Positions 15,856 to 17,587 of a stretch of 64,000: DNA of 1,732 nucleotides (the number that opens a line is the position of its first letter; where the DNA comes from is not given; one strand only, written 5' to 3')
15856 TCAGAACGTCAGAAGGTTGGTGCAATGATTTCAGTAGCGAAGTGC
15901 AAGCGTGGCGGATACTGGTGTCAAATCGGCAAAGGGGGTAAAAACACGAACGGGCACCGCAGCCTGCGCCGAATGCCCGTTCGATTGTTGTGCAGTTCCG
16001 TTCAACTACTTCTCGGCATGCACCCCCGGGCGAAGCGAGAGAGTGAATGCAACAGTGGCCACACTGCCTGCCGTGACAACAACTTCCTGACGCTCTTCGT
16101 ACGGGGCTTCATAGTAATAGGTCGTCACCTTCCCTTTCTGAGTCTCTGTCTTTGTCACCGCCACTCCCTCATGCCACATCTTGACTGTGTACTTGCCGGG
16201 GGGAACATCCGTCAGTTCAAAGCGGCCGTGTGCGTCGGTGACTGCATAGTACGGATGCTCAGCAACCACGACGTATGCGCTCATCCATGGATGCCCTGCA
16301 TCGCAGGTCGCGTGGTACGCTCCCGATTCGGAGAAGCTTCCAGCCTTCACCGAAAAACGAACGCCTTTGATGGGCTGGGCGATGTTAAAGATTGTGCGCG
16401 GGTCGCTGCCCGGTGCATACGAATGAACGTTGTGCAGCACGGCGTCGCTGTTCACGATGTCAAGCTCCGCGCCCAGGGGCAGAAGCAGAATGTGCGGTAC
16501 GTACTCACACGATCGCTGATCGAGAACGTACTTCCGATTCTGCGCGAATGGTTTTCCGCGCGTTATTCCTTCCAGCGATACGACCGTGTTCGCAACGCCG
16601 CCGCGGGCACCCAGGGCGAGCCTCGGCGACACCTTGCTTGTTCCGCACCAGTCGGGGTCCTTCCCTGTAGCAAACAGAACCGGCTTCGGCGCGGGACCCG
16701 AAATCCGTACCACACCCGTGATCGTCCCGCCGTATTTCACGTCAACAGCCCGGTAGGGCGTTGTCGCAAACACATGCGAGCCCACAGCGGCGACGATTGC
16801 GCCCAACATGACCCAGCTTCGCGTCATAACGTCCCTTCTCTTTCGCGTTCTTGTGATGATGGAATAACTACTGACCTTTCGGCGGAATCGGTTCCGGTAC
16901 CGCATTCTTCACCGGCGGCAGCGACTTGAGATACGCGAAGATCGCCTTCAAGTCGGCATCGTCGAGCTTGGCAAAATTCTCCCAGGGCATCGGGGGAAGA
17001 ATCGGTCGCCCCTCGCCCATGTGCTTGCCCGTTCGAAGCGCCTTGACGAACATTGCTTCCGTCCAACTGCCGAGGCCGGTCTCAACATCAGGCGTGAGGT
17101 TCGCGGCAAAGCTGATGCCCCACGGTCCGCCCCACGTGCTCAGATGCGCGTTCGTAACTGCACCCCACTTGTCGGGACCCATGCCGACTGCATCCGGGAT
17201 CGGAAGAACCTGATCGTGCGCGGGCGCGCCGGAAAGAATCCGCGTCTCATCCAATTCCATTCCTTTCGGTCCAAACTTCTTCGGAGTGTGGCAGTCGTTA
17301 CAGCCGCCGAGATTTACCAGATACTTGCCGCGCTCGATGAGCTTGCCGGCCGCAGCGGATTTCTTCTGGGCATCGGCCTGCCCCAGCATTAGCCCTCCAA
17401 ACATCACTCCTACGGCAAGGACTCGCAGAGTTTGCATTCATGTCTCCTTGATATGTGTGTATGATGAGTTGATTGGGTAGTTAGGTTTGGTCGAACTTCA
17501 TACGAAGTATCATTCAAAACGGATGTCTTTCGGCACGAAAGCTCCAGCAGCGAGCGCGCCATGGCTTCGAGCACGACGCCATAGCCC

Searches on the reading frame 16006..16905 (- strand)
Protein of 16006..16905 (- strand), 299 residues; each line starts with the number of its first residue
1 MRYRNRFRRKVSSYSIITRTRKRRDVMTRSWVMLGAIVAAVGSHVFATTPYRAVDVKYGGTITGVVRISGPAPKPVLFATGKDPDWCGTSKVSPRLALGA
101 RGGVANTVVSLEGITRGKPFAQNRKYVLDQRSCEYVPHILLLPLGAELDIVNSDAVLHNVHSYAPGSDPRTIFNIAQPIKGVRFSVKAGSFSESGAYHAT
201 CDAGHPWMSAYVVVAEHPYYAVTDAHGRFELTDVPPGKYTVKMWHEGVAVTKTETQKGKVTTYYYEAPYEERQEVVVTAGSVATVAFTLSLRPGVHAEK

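Call 76: search_protein_families(library=pfam, proteins=[window:16006-16905:-], max_evalue=0.0001)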
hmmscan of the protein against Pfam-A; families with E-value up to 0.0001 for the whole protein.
window:16006-16905:- (299 aa): 3 families
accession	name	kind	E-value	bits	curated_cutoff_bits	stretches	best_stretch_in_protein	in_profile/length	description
PF13620.12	CarboxypepD_reg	-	4.1e-09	37.1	32.3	1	203-290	10-82/82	Carboxypeptidase regulatory-like domain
PF14686.12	fn3_3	-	4.3e-06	26.9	24.4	1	218-281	26-71/75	Polysaccharide lyase family 4, domain II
PF13715.12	CarbopepD_reg_2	-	1.1e-05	25.8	32.2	1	205-277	12-88/88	CarboxypepD_reg-like domain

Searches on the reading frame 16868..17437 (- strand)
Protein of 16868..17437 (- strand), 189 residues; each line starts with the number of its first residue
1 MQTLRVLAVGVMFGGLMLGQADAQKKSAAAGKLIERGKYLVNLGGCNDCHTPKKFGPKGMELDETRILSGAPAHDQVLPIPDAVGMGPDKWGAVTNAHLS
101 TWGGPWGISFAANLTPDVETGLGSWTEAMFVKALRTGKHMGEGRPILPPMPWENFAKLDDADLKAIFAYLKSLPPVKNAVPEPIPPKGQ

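Call 76: search_protein_families(library=pfam, proteins=[window:16868-17437:-], max_evalue=0.0001)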
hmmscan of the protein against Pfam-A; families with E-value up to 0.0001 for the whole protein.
window:16868-17437:- (189 aa): 1 family
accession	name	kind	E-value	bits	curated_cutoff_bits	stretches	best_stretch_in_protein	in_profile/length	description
PF00034.26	Cytochrom_C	-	4.6e-05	25.1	21.3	0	35-173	2-89/90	Cytochrome c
